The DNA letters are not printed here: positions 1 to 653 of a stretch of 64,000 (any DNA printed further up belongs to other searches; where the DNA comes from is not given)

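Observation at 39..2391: Co-directional cassette: AAA ATPase, SET-domain methyltransferase, RG-rich zinc-ribbon protein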

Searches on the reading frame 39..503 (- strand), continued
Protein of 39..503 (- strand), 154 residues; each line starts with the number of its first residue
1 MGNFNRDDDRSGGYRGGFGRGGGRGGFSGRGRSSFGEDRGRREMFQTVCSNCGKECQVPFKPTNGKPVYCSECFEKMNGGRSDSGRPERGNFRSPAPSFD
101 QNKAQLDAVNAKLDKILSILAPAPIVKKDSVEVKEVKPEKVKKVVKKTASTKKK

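Call 59: search_protein_families(library=pfam, proteins=[L067:238-1560:-, L086:6068-7207:+, L092:199-393:+, L092:2600-2917:+, L092:602-1258:+, L072:1692-2078:+, L090:2222-4015:+], max_evalue=0.001)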
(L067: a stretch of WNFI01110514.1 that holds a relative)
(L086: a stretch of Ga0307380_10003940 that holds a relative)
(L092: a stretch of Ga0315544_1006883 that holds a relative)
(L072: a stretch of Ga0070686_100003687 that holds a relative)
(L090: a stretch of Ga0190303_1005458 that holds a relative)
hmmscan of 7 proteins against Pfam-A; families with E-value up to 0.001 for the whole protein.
L067:238-1560:- (441 aa): 3 families
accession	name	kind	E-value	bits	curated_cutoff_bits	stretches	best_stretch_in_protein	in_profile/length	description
PF00270.35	DEAD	-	1.2e-47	162.2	26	1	124-286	1-164/167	DEAD/DEAH box helicase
PF00271.37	Helicase_C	-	3.2e-33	114.7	23.5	1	323-430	2-109/110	Helicase conserved C-terminal domain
PF04851.21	ResIII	-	4.7e-09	36.8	22.5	1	126-259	7-143/164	Type III restriction enzyme, res subunit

L086:6068-7207:+ (380 aa): 3 families
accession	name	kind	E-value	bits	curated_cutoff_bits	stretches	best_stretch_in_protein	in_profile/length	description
PF00270.35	DEAD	-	5.4e-45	153.6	26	1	86-248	1-164/167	DEAD/DEAH box helicase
PF00271.37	Helicase_C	-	5.7e-24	84.9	23.5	1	285-378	2-95/110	Helicase conserved C-terminal domain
PF04851.21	ResIII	-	7.2e-08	33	22.5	1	102-245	26-163/164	Type III restriction enzyme, res subunit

L092:199-393:+ (65 aa): 2 families
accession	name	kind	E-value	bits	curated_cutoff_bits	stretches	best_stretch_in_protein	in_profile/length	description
PF00313.28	CSD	-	9.4e-21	73.9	27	1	1-64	1-65/66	'Cold-shock' DNA-binding domain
PF08206.17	OB_RNB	-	5.4e-06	26.5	24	1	9-35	6-32/58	Ribonuclease B OB domain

L092:2600-2917:+ (106 aa): 1 family
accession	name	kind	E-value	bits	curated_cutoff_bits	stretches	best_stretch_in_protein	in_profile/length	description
PF00076.28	RRM_1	-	3.2e-24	85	20.7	1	5-74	1-69/70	RNA recognition motif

L092:602-1258:+ (219 aa): 5 families
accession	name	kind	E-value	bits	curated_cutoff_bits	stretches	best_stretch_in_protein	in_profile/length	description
PF01926.29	MMR_HSR1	-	1.6e-20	73.7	21.9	1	32-151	1-113/113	50S ribosome-binding GTPase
PF02421.24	FeoB_N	-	2e-11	44.1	27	1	32-194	2-156/156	Ferrous iron transport protein B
PF03193.22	RsgA_GTPase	-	3.3e-11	43.7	30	2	109-196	20-106/174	RsgA GTPase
PF00009.33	GTP_EFTU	-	3.4e-08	33.7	26.5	1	117-199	96-187/188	Elongation factor Tu GTP binding domain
PF00350.29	Dynamin_N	-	3.6e-05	24.3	27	1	33-60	1-28/168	Dynamin family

L072:1692-2078:+ (129 aa): 1 family
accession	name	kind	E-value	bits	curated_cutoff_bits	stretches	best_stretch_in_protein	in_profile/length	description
PF02325.22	YGGT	-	0.00026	21.8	27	1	37-112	1-67/70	YGGT family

L090:2222-4015:+ (598 aa): 7 families
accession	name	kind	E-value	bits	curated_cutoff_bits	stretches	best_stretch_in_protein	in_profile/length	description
PF00009.33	GTP_EFTU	-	8.2e-51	172.7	26.5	1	2-184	2-183/188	Elongation factor Tu GTP binding domain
PF21018.2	BipA_C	-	1.1e-41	141.4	23.8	1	479-586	2-109/110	TypA/BipA C-terminal domain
PF00679.30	EFG_C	-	3.1e-20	72.4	27.9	1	392-474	3-86/89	Elongation factor G C-terminus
PF03144.31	GTP_EFTU_D2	-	3.3e-17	63.1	30.3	1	214-284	1-73/73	Elongation factor Tu domain 2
PF22042.2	EF-G_D2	-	1.4e-13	51.1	27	1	205-285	7-83/84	Elongation factor G domain 2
PF01926.29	MMR_HSR1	-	8.1e-07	29.6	21.9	1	6-122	2-113/113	50S ribosome-binding GTPase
PF02421.24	FeoB_N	-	9.4e-06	25.7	27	1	45-165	31-148/156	Ferrous iron transport protein B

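Call 75: search_protein_families(library=phrogs, proteins=[window:39-503:-], max_evalue=0.001)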
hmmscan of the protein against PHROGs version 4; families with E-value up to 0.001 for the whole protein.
window:39-503:- (154 aa): 0 families
